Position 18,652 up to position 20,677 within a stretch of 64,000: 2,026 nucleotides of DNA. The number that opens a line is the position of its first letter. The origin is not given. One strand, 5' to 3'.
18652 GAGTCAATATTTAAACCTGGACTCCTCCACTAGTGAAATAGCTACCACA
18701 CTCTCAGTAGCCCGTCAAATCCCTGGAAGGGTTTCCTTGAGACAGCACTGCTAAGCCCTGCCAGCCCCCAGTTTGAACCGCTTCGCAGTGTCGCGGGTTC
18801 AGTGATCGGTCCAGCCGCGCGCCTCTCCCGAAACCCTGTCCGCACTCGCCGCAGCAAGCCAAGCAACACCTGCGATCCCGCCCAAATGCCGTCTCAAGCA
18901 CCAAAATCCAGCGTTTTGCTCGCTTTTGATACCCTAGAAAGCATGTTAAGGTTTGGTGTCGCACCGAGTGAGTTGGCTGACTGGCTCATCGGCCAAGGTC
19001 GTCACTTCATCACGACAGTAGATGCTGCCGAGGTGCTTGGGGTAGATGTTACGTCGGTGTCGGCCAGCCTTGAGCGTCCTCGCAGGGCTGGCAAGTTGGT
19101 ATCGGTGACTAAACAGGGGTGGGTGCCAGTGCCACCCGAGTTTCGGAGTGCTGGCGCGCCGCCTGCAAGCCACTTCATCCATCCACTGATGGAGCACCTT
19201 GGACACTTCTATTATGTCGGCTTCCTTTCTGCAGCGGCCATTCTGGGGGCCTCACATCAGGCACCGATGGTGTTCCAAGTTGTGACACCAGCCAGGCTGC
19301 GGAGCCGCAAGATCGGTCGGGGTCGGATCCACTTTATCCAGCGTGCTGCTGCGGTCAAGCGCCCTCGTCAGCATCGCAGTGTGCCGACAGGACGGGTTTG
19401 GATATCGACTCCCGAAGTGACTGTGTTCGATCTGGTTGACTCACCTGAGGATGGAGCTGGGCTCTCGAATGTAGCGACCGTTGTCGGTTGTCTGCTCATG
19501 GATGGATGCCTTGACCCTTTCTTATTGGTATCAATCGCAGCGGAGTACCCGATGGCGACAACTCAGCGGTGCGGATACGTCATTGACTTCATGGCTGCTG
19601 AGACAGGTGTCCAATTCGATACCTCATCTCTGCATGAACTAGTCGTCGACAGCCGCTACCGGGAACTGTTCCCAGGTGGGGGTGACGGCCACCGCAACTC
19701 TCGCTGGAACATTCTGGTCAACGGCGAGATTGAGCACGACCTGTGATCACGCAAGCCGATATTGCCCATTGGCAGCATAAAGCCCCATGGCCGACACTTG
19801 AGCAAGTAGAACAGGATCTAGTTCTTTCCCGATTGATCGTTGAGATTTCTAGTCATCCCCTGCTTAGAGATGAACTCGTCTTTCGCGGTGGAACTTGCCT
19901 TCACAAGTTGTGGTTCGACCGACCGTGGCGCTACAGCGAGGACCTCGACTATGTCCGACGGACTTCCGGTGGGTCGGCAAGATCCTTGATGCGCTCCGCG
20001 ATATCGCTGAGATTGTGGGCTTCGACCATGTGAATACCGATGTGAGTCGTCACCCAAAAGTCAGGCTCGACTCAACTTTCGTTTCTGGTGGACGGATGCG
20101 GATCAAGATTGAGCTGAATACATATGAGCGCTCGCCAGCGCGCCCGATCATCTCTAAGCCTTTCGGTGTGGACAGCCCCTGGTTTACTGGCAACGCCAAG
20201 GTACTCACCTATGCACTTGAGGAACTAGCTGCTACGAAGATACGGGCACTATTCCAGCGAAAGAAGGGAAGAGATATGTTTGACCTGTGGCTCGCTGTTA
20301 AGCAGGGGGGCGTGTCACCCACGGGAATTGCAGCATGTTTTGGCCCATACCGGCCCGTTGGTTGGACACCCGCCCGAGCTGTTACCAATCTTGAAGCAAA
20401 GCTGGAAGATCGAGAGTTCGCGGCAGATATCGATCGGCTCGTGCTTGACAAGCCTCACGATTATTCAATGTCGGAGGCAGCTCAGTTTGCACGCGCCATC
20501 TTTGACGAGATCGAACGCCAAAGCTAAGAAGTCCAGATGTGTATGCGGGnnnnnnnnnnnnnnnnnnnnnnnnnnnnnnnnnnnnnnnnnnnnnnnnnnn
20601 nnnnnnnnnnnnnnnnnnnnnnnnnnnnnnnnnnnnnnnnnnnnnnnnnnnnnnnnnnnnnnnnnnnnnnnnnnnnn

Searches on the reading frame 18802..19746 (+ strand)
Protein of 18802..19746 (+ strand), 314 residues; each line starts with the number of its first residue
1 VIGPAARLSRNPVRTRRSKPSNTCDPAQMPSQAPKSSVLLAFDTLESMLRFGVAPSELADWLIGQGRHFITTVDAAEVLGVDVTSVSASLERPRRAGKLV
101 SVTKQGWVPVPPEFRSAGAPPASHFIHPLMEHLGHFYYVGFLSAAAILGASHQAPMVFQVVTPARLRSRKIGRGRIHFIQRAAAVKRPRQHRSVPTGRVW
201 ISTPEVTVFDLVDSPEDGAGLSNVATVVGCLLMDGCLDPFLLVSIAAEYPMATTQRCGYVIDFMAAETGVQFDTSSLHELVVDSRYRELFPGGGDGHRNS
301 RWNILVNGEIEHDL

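Call 21: search_protein_families(library=pfam, proteins=[window:18802-19746:+], max_evalue=0.001)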
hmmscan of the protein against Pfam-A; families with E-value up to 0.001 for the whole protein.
window:18802-19746:+ (314 aa): 1 family
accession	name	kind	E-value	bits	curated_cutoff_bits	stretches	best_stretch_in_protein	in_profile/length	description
PF09407.15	AbiEi_1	-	4.1e-25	89.1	22.2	1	121-262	3-141/142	AbiEi antitoxin C-terminal domain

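Call 22: search_protein_families(library=padloc, proteins=[window:18802-19746:+], max_evalue=0.001)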
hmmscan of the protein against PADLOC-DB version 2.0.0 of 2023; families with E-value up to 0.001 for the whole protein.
window:18802-19746:+ (314 aa): 10 families
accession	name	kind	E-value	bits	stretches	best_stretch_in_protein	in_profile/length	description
PDLC02266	AbiEi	-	1.9e-60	202.4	1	57-314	5-258/258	AbiEi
PDLC02282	AbiEi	-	1.1e-57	193.4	1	56-313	4-259/260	AbiEi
PDLC02252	AbiEi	-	1.1e-44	151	1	65-314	13-259/259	AbiEi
PDLC02267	AbiEi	-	3.2e-18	64.1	1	61-311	12-245/252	AbiEi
PDLC02276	AbiEi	-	5.2e-13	47.1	1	65-284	13-227/270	AbiEi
PDLC02271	AbiEi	-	9.5e-10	36.1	1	62-265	16-220/263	AbiEi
PDLC02268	AbiEi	-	7.1e-07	26.9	1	142-233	84-175/204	AbiEi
PDLC02286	AbiEi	-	6.1e-06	23.8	1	142-248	89-193/207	AbiEi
PDLC02242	AbiEi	-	7.9e-06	23.7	1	142-232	89-179/207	AbiEi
PDLC02226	AbiEi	-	0.00041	18.3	1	84-181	32-128/202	AbiEi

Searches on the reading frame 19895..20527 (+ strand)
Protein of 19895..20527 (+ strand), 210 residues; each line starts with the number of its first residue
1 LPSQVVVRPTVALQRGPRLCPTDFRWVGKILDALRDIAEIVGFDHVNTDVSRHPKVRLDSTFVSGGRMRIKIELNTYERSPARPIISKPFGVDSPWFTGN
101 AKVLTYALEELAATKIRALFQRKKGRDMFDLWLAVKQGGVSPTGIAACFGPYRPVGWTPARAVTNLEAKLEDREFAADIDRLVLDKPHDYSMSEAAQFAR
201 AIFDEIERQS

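Call 21: search_protein_families(library=pfam, proteins=[window:19895-20527:+], max_evalue=0.001)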
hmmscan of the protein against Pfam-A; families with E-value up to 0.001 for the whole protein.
window:19895-20527:+ (210 aa): 1 family
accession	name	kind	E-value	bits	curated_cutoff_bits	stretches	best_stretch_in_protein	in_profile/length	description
PF08843.17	AbiEii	-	1.2e-17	65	22.5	1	29-187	51-228/238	Nucleotidyl transferase AbiEii toxin, Type IV TA system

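Call 22: search_protein_families(library=padloc, proteins=[window:19895-20527:+], max_evalue=0.001)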
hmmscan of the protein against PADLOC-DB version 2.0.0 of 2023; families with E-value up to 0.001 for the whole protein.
window:19895-20527:+ (210 aa): 14 families
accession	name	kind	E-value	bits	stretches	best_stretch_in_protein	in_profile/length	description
PDLC02294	AbiEii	-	3.6e-39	133.2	1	27-199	78-252/260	AbiEii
PDLC02305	AbiEii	-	8.4e-13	46.2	1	63-179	121-233/306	AbiEii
PDLC02304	AbiEii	-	1.6e-09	36.1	1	100-141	153-194/260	AbiEii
PDLC02323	AbiEii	-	3.6e-07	28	1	103-140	152-188/248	AbiEii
PDLC02290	AbiEii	-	5.6e-07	27.4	1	30-142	64-167/290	AbiEii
PDLC02303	AbiEii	-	1.5e-05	22.6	1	100-163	147-209/249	AbiEii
PDLC02317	AbiEii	-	1.5e-05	22.2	1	67-131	135-199/396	AbiEii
PDLC02307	AbiEii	-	0.00011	20.1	1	102-133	112-143/219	AbiEii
PDLC02313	AbiEii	-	0.00011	19.9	1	103-137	157-191/254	AbiEii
PDLC02318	AbiEii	-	0.00016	19.1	1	100-132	149-181/280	AbiEii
PDLC02293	AbiEii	-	0.00023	18.8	1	67-137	127-193/270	AbiEii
PDLC02330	AbiEii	-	0.00025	18.9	1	103-138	127-162/219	AbiEii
PDLC02328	AbiEii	-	0.00037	18.5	1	102-132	109-139/203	AbiEii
PDLC02321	AbiEii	-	0.00046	17.9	1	101-138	179-218/296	AbiEii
